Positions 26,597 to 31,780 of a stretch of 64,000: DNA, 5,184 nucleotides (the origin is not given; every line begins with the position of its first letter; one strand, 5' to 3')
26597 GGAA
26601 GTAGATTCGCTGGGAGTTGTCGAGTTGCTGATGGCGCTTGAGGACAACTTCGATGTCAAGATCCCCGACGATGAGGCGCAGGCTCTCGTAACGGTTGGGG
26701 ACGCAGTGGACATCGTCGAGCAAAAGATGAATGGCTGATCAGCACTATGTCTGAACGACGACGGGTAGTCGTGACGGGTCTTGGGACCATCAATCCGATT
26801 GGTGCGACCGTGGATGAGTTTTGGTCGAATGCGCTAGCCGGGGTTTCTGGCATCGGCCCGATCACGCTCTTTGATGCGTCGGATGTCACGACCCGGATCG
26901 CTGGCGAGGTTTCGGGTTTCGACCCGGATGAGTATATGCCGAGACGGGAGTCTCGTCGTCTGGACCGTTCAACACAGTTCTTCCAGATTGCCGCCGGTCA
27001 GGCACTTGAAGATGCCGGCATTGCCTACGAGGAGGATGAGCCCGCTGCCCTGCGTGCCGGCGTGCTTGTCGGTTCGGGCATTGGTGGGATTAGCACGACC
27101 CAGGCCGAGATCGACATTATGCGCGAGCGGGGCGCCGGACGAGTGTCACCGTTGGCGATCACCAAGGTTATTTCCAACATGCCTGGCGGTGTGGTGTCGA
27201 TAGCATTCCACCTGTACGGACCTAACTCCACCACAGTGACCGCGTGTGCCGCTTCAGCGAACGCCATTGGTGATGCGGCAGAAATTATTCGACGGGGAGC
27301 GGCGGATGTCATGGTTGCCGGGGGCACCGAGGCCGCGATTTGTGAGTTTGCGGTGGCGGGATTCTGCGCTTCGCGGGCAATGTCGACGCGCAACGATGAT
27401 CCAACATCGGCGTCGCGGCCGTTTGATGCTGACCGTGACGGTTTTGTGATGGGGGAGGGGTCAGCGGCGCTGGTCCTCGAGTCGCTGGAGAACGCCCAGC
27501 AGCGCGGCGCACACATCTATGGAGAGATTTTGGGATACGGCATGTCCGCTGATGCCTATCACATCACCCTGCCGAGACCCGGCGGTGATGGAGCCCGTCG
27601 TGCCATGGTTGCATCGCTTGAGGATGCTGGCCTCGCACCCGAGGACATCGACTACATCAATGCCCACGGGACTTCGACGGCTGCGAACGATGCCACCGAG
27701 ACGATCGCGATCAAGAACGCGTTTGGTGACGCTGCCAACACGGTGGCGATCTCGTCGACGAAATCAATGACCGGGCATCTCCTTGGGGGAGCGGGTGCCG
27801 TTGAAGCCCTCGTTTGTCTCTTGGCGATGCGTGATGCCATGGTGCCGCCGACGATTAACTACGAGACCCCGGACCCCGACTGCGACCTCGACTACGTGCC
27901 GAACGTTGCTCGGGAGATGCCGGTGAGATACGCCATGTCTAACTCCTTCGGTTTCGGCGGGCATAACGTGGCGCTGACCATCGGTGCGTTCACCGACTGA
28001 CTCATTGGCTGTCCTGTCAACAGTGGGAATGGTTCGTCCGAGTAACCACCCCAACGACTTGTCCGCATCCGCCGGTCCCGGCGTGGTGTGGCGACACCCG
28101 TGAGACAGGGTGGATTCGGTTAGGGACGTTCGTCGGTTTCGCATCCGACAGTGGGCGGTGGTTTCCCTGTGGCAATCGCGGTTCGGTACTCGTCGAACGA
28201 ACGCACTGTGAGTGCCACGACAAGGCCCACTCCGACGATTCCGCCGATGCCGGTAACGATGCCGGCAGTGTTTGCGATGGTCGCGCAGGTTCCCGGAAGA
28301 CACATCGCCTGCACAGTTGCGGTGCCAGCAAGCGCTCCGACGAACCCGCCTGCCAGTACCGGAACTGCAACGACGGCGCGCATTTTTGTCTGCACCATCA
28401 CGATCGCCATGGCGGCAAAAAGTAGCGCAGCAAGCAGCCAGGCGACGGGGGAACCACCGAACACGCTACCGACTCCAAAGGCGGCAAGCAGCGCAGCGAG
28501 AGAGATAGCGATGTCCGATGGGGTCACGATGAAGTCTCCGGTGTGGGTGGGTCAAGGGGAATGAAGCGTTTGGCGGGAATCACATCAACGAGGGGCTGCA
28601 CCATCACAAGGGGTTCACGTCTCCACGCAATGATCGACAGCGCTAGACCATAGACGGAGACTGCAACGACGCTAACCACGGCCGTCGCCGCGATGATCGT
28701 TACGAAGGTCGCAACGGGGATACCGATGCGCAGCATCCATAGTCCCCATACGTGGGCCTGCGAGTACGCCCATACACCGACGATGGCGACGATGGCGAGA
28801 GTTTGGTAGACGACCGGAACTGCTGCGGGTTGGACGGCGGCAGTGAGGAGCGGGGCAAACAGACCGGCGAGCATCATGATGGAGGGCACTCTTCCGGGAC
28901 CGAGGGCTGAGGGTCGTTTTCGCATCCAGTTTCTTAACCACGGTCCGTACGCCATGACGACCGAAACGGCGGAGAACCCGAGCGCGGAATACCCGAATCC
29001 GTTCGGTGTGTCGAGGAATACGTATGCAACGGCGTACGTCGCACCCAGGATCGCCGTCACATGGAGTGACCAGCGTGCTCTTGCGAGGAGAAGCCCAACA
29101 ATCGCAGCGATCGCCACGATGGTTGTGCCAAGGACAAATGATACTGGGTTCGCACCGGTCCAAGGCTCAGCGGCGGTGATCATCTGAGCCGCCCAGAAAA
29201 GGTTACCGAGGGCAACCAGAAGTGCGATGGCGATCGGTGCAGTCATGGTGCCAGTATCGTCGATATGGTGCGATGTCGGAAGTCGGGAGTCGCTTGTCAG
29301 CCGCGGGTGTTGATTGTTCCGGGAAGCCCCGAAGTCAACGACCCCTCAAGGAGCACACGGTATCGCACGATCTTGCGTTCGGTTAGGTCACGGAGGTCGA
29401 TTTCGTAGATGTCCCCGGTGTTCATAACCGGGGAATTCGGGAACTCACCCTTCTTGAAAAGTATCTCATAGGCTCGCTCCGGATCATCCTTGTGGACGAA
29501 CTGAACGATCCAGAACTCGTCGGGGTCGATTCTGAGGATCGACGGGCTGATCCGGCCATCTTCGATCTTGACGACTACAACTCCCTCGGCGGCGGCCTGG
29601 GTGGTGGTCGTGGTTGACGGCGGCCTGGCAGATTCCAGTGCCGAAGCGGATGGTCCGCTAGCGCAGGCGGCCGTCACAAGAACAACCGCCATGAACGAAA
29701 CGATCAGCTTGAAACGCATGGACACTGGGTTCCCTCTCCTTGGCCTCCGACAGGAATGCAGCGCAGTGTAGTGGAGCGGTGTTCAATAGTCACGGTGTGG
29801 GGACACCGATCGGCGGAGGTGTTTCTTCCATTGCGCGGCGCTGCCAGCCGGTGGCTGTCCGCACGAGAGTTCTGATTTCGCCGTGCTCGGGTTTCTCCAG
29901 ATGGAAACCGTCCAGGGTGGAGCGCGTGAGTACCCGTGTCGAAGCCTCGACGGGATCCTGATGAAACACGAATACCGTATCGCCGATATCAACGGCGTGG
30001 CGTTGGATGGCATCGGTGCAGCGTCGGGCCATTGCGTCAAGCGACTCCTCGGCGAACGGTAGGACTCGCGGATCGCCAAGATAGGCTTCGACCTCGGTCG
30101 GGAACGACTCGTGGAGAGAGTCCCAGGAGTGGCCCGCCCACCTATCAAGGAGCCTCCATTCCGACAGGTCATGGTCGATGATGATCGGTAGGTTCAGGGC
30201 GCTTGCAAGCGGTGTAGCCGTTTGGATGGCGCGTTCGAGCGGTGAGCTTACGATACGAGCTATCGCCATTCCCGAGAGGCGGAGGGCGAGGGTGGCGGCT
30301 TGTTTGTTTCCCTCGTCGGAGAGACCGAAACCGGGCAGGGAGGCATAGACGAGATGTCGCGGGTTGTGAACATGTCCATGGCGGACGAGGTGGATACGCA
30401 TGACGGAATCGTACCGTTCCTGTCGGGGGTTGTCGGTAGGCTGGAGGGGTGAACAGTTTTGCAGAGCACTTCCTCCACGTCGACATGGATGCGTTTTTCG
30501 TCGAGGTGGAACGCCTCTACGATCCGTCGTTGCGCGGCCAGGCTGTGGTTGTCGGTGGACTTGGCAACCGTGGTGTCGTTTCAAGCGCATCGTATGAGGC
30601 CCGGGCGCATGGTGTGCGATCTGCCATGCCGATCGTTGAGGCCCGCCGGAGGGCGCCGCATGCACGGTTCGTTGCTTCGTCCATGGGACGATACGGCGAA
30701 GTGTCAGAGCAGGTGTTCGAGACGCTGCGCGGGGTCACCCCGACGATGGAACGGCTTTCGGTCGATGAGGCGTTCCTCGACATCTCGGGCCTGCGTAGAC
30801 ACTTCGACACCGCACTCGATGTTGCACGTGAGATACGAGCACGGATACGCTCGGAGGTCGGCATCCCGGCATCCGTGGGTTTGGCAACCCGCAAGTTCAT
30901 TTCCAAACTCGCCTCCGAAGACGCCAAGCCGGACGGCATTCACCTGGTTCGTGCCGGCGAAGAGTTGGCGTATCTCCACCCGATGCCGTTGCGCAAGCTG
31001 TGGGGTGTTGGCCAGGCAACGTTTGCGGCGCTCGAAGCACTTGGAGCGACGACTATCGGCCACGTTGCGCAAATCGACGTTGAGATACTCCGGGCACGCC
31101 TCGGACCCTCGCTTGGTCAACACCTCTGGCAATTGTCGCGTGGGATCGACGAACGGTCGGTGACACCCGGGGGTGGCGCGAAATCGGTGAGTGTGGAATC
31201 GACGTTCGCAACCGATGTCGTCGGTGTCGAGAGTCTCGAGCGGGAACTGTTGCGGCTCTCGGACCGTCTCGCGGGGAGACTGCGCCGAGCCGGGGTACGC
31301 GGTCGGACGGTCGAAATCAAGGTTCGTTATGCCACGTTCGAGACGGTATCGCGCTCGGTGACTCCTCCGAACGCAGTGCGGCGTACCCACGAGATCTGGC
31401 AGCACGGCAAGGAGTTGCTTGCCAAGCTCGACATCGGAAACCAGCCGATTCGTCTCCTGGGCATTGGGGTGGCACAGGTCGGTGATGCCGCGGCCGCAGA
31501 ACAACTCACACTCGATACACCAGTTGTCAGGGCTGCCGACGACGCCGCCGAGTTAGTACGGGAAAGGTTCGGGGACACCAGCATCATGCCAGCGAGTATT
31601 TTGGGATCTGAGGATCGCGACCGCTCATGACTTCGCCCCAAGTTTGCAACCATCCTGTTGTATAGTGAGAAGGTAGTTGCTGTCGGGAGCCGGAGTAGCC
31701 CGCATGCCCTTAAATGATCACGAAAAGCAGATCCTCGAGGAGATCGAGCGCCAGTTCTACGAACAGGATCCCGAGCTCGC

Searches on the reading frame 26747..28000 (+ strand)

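Call 74: search_protein_families(library=pfam, proteins=[window:26747-28000:+], max_evalue=0.00001)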
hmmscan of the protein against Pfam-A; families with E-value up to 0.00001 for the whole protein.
window:26747-28000:+ (417 aa): 2 families
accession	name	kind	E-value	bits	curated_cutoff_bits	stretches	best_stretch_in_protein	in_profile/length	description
PF00109.32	ketoacyl-synt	-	3.3e-54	184.6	20.8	1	5-250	2-252/252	Beta-ketoacyl synthase, N-terminal domain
PF02801.28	Ketoacyl-synt_C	-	2.3e-40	137.7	20.8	1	258-373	1-119/119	Beta-ketoacyl synthase, C-terminal domain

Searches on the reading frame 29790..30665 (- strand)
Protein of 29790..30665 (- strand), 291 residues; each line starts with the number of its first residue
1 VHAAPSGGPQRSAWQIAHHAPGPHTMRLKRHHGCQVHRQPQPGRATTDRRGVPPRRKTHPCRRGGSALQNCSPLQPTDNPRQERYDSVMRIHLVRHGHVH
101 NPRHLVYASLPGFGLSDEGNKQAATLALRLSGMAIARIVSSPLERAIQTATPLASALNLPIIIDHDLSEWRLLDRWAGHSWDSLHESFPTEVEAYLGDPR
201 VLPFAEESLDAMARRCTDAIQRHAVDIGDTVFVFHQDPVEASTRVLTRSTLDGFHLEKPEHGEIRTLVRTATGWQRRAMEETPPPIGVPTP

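Call 75: search_protein_families(library=pfam, proteins=[window:29790-30665:-], max_evalue=0.00001)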
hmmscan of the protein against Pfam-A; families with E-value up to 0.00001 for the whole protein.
window:29790-30665:- (291 aa): 1 family
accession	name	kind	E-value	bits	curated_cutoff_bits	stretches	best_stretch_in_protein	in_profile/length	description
PF00300.27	His_Phos_1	-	4.5e-32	111.7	21.7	1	91-279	1-191/194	Histidine phosphatase superfamily (branch 1)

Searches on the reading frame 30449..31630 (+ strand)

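Call 75: search_protein_families(library=pfam, proteins=[window:30449-31630:+], max_evalue=0.00001)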
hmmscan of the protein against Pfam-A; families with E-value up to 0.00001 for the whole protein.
window:30449-31630:+ (393 aa): 3 families
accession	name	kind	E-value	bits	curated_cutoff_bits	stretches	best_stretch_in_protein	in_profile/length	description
PF00817.25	IMS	-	3.2e-45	154.1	23.2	1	11-157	1-148/148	impB/mucB/samB family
PF11799.13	IMS_C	-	5.7e-28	97.9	20.7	1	245-355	2-109/109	impB/mucB/samB family C-terminal domain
PF21999.2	IMS_HHH_1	-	1.2e-08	35.7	27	1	183-234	2-53/53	DNA polymerase-iota, thumb domain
